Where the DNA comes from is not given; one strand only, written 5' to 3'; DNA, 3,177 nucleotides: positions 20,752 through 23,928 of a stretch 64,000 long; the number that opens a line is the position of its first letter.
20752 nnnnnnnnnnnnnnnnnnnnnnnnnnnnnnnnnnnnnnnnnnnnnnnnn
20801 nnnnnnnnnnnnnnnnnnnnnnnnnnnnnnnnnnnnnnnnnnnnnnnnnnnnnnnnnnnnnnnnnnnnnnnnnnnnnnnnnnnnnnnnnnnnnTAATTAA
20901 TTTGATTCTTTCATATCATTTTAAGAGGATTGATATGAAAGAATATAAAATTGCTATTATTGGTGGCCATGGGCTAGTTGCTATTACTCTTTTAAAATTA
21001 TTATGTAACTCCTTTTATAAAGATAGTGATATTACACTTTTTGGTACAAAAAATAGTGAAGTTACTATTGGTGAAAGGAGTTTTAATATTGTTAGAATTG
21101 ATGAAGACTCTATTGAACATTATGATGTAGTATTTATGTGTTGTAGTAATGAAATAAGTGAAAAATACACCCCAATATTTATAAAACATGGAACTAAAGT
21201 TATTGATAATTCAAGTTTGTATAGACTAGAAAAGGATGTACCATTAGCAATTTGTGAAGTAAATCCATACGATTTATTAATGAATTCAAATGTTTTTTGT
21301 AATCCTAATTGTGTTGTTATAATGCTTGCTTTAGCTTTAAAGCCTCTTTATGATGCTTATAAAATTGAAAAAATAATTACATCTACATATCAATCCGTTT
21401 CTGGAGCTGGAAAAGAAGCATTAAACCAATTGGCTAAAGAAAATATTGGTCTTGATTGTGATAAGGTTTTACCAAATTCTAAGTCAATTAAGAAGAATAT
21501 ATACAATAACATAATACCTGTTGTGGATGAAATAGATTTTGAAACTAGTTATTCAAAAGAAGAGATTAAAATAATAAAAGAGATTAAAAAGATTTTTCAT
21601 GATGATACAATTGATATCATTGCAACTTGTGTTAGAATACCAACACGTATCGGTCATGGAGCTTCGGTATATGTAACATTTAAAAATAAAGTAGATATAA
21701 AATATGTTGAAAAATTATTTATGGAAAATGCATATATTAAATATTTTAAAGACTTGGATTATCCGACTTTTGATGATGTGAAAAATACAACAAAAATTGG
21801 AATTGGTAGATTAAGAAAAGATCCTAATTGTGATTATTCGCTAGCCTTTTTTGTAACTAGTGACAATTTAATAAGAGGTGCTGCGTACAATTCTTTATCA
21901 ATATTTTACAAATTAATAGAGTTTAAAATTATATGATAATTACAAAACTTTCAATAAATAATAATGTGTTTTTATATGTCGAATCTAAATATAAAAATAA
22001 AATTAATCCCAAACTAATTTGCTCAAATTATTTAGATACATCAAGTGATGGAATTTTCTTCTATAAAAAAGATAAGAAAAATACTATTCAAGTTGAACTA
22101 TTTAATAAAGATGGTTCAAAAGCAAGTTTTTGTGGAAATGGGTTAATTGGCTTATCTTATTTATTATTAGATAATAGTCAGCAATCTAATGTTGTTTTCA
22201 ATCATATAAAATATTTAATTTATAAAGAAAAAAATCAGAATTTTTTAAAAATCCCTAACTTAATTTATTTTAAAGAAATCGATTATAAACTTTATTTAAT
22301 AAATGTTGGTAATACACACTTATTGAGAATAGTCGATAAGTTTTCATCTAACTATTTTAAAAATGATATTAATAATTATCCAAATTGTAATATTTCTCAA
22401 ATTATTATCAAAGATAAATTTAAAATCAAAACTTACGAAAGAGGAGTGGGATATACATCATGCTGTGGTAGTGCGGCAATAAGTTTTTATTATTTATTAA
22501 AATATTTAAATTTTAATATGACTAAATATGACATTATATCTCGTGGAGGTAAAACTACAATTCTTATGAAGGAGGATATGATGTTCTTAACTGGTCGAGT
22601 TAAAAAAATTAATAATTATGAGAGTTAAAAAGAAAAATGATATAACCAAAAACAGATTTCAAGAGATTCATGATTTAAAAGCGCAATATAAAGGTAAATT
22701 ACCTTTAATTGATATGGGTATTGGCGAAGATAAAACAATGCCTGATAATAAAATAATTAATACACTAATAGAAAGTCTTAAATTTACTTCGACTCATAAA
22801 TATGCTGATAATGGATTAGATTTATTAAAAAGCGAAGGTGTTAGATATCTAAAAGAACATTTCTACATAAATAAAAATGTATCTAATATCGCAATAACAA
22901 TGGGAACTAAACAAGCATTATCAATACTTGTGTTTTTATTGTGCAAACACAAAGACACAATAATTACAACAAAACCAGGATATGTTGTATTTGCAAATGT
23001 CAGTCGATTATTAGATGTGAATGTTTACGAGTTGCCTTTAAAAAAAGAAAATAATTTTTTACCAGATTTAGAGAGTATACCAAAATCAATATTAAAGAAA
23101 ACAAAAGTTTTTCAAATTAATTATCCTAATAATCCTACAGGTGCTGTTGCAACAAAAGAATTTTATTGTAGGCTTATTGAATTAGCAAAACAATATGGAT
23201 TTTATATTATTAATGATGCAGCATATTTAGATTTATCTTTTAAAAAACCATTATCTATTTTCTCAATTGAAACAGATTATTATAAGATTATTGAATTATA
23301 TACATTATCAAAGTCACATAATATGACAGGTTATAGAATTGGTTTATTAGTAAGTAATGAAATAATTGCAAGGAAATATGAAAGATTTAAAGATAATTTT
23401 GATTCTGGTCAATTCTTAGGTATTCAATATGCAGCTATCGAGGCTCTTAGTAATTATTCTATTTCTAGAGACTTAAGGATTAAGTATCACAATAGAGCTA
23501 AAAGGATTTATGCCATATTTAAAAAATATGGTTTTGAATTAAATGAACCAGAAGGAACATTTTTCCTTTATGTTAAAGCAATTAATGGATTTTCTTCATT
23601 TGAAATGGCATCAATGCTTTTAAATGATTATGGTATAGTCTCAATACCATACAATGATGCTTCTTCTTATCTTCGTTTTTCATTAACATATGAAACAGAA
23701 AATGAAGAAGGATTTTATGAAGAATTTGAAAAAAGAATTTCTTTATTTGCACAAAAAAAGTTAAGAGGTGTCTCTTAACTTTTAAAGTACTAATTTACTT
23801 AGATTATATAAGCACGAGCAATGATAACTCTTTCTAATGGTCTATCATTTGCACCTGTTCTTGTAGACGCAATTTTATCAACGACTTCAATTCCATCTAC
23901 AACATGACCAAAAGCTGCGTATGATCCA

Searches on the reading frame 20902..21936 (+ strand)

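Call 64: search_protein_families(library=pfam, proteins=[window:20902-21936:+], max_evalue=0.00001)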
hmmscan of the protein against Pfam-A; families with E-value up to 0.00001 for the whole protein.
window:20902-21936:+ (344 aa): 2 families
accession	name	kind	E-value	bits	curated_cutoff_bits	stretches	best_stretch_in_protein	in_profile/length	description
PF02774.23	Semialdhyde_dhC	-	1.2e-35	123.8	26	1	146-324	1-183/184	Semialdehyde dehydrogenase, dimerisation domain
PF01118.30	Semialdhyde_dh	-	4.7e-21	75.9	26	1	16-125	1-118/121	Semialdehyde dehydrogenase, NAD binding domain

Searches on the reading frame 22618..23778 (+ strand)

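Call 64: search_protein_families(library=pfam, proteins=[window:22618-23778:+], max_evalue=0.00001)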
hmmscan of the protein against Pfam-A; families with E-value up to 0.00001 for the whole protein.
window:22618-23778:+ (386 aa): 1 family
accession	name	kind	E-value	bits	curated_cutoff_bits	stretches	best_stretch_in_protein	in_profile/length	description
PF00155.27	Aminotran_1_2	-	2.9e-47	162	19.7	1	30-360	3-352/361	Aminotransferase class I and II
